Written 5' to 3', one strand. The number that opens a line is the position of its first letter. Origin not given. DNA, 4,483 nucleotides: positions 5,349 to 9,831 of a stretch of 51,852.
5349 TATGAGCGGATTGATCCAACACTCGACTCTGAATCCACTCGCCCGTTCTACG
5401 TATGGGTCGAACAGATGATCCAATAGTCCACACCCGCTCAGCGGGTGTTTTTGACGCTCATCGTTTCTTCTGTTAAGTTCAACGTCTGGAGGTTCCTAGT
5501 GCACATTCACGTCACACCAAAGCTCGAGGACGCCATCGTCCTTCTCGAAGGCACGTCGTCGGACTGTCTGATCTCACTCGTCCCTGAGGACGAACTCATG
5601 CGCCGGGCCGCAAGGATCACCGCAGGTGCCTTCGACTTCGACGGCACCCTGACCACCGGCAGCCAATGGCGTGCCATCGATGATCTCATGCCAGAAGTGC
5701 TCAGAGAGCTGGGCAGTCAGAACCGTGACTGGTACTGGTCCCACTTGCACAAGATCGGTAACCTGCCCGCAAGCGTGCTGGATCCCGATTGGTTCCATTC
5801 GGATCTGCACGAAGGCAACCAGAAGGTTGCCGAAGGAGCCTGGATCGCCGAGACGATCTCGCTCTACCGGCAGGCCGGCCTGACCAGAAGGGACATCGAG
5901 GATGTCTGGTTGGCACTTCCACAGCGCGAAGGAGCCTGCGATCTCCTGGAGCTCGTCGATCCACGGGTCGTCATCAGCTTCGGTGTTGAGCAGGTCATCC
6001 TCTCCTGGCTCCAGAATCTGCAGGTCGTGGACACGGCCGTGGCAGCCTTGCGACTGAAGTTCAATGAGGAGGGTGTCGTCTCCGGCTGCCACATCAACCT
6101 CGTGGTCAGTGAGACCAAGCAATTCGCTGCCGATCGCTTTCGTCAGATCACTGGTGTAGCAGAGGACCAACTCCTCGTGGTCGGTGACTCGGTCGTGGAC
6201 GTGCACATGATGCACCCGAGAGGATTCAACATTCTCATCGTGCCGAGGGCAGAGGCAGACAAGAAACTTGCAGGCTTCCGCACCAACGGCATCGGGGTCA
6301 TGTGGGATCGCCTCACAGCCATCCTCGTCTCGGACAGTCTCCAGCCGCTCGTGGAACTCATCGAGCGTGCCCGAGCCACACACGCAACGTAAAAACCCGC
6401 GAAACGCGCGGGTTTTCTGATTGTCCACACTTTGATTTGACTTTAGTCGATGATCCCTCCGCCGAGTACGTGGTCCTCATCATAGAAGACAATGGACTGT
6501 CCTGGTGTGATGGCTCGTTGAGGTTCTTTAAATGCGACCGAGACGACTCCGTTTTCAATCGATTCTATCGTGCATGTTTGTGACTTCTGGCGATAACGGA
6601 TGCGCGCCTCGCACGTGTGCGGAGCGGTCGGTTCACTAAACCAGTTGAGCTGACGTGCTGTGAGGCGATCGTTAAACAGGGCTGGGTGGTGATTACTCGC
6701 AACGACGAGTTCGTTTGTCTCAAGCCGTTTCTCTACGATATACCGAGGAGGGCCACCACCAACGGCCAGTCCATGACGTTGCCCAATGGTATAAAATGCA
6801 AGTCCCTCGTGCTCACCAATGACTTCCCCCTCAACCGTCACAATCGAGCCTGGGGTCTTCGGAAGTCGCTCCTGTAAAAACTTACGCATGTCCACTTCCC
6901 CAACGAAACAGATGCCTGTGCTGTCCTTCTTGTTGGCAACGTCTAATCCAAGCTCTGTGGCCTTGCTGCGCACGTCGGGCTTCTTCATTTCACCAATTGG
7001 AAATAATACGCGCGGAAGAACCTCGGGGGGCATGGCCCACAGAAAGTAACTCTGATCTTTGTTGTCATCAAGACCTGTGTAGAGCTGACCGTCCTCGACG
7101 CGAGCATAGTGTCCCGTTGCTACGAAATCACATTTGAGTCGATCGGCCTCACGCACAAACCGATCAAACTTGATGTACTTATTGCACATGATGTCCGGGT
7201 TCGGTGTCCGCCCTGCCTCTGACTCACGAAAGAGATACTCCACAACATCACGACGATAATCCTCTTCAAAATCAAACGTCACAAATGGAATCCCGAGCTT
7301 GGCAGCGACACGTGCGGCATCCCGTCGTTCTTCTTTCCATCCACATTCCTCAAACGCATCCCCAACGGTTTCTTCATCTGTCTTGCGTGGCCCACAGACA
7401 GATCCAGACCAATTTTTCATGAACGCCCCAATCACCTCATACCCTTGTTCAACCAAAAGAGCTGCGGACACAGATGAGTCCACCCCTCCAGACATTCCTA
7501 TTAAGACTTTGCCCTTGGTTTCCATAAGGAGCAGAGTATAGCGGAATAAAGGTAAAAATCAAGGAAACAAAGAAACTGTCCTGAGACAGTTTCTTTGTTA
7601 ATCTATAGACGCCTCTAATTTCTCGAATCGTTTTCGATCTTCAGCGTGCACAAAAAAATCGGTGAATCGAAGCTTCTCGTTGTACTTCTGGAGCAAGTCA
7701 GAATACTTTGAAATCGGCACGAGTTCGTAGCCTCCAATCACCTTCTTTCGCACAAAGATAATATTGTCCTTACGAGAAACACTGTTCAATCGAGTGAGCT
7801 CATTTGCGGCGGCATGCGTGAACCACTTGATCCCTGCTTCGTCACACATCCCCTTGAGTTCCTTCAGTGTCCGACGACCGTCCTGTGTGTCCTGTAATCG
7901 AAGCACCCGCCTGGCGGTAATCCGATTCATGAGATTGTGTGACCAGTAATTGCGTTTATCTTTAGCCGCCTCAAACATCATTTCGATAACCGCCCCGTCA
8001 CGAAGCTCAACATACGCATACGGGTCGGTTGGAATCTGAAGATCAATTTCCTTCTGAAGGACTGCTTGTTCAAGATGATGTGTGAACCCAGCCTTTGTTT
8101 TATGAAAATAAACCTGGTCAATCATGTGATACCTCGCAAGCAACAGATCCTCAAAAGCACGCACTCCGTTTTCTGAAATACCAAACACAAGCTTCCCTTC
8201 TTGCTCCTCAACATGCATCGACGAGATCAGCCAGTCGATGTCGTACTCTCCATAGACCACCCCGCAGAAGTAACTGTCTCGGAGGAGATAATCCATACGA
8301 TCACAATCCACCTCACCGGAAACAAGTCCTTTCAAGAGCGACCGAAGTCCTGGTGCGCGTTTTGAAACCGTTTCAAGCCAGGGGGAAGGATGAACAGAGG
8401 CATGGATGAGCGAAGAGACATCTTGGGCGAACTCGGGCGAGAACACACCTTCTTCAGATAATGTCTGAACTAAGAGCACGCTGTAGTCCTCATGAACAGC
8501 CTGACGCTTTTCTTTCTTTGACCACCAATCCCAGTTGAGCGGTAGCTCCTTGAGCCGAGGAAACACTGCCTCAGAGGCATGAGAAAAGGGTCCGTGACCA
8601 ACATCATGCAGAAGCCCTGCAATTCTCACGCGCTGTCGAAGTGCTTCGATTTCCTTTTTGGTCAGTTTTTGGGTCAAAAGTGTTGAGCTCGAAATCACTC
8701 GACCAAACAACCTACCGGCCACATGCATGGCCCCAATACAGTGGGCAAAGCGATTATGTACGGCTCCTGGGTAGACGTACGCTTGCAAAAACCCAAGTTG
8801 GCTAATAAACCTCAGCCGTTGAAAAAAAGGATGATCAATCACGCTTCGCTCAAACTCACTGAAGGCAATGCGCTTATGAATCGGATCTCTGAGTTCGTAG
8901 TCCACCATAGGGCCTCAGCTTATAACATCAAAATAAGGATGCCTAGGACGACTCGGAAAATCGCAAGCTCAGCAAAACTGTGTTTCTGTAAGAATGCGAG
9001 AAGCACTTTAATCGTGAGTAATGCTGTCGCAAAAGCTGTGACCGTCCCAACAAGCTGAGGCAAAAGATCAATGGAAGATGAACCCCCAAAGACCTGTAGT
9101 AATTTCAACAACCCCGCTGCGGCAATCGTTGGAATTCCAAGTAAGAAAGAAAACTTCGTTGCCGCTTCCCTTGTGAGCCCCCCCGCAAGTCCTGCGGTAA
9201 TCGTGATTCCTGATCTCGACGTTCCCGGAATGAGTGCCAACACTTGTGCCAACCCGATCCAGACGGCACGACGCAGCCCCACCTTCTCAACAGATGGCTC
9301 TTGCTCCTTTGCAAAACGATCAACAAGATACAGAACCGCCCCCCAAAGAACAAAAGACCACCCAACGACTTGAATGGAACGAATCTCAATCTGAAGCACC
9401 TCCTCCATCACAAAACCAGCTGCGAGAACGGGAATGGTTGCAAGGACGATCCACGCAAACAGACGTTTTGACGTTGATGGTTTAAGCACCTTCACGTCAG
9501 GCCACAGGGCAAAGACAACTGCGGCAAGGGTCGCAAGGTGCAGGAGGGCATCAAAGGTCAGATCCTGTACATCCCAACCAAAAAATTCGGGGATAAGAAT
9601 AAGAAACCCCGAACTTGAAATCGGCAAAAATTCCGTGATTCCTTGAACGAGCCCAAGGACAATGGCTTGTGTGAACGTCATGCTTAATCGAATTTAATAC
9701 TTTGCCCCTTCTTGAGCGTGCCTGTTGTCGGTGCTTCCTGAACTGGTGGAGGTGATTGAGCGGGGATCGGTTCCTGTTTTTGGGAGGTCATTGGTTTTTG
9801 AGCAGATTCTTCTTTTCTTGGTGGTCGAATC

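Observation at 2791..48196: Ten compositionally foreign, self-contained single-gene cassettes scattered through a housekeeping backbone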

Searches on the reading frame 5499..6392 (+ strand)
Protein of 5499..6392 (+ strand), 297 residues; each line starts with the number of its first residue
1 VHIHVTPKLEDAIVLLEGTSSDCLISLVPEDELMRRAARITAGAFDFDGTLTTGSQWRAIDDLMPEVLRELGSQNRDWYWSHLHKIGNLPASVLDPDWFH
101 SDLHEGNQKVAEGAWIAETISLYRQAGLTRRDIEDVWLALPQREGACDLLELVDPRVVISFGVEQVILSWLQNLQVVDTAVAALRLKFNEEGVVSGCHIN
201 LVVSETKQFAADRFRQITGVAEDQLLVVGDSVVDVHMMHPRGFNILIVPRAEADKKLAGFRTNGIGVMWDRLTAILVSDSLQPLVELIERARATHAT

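Call 4: search_protein_families(library=pfam, proteins=[window:5499-6392:+], max_evalue=0.01)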
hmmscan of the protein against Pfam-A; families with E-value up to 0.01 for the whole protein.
window:5499-6392:+ (297 aa): 3 families
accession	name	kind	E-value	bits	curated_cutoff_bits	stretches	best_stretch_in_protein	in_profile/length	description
PF12710.13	HAD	-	3.7e-06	27.9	27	1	45-239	3-189/189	haloacid dehalogenase-like hydrolase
PF00702.32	Hydrolase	-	4e-05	24.5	26.4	1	44-238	5-187/191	haloacid dehalogenase-like hydrolase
PF05822.18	UMPH-1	-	0.00063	19.8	23.7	1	114-238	61-195/246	Pyrimidine 5'-nucleotidase (UMPH-1)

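Call 35: search_protein_families(library=ncbifam, proteins=[window:5499-6392:+], max_evalue=0.01)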
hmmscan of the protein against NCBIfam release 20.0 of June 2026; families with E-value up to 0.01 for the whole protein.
window:5499-6392:+ (297 aa): 8 families
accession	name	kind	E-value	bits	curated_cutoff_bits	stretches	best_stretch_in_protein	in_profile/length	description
TIGR01491.1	HAD-SF-IB-PSPlk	hypoth_equivalog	1.5e-08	34.6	151.9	1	122-254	59-195/201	phosphoserine phosphatase-like hydrolase, archaeal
TIGR01488.1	HAD-SF-IB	subfamily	1e-06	28.8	45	1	157-238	93-174/177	HAD-IB family phosphatase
NF010109.0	PRK13582.1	equivalog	9.9e-05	22.1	133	1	120-256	47-178/205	bifunctional phosphoserine phosphatase/homoserine phosphotransferase ThrH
TIGR01487.1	Pglycolate_arch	equivalog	0.00013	21.9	122.75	1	195-257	135-198/215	phosphoglycolate phosphatase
NF002245.0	PRK01158.1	equivalog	0.0023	17.3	198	0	205-256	156-207/233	phosphoglycolate phosphatase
TIGR01544.1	HAD-SF-IE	hypoth_equivalog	0.0033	16.6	256.95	1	145-238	131-233/283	HAD-IE family hydrolase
TIGR00338.1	serB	equivalog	0.0052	16.4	144.15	1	157-245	105-191/219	phosphoserine phosphatase SerB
TIGR01490.1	HAD-SF-IB-hyp1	subfamily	0.0074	16.5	98.3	0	157-249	107-198/202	HAD-IB family hydrolase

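Call 36: search_protein_families(library=phrogs, proteins=[window:5499-6392:+], max_evalue=0.01)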
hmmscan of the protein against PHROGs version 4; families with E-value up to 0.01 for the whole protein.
window:5499-6392:+ (297 aa): 0 families

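Call 37: search_protein_families(library=padloc, proteins=[window:5499-6392:+], max_evalue=0.01)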
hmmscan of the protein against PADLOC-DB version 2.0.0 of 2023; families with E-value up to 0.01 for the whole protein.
window:5499-6392:+ (297 aa): 0 families

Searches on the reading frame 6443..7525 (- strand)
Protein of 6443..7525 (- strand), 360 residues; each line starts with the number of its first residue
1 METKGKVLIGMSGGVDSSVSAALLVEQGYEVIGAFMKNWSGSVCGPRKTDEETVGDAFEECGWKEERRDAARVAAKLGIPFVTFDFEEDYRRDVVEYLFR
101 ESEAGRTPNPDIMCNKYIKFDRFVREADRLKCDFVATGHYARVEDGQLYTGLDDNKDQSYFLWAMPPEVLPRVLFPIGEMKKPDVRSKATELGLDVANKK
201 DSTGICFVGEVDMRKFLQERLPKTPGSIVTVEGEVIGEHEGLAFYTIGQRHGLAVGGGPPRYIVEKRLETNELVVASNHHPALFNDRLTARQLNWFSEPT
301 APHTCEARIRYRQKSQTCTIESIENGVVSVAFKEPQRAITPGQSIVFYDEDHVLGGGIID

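Call 5: search_protein_families(library=pfam, proteins=[window:6443-7525:-], max_evalue=0.00001)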
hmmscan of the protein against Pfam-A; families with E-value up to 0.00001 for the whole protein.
window:6443-7525:- (360 aa): 3 families
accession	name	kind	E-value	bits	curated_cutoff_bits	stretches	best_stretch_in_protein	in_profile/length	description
PF03054.22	tRNA_Me_trans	-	4.7e-70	235.8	20.6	1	6-209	2-201/202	tRNA methyl transferase HUP domain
PF20258.4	tRNA_Me_trans_C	-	1.4e-24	86.6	20.6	1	286-359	2-77/77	Aminomethyltransferase beta-barrel domain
PF20259.3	tRNA_Me_trans_M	-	3.5e-21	75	27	1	215-276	2-65/66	tRNA methyl transferase PRC-barrel domain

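Call 42: find_related_loci(query=window:6443-7525:-, collection=metagenome_contigs, flank=10000)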
Query window:6443-7525:- (360 aa) in metagenome_contigs; peptide patterns used: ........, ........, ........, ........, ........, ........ (x = any residue, [..] = any of these).
600 stretches matched a pattern (row limit reached: there are more); 593 encode a relative of the query (tblastn E <= 1e-3); the best 80 are kept; 80 distinct loci.
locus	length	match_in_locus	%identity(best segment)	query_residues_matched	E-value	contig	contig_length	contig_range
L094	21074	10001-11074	79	3-360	0e+0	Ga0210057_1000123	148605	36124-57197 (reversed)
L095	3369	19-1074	74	1-360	0e+0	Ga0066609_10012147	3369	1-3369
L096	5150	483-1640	66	3-360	1e-172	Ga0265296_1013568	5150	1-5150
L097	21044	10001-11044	67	6-360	7e-166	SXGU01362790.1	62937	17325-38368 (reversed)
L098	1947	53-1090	67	3-360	1e-178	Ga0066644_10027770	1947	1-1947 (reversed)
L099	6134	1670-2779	65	1-360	1e-165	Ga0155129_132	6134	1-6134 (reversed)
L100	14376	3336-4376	65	2-360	7e-158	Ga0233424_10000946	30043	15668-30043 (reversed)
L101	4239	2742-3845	62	2-359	4e-158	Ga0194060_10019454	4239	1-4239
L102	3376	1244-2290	61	2-360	6e-156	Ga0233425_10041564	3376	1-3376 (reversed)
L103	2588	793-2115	55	2-360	9e-153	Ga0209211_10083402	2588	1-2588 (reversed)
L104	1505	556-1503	63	3-336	4e-157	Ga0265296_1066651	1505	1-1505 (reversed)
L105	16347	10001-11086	58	1-353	9e-144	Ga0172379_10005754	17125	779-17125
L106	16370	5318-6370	58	6-360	7e-138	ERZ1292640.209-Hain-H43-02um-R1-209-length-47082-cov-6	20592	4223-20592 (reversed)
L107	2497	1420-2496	55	2-346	7e-142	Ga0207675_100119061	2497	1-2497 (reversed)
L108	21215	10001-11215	60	3-360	1e-158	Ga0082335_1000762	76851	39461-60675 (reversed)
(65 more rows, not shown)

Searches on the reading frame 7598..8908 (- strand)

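Call 5: search_protein_families(library=pfam, proteins=[window:7598-8908:-], max_evalue=0.00001)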
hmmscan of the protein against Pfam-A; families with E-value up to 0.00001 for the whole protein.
window:7598-8908:- (436 aa): 2 families
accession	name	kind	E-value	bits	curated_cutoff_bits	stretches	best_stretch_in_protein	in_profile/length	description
PF19276.4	HD_assoc_2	-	4.3e-07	30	23.1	1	223-336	2-104/222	HD associated region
PF01966.28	HD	-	6.3e-07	30.1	22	1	53-176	1-90/116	HD domain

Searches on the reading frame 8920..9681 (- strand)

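Call 5: search_protein_families(library=pfam, proteins=[window:8920-9681:-], max_evalue=0.00001)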
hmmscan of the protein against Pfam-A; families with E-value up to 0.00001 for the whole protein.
window:8920-9681:- (253 aa): 1 family
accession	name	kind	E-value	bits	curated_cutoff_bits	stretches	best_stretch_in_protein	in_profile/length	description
PF02673.24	BacA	-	1.1e-70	238.7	33.4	1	6-249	1-257/257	Bacitracin resistance protein BacA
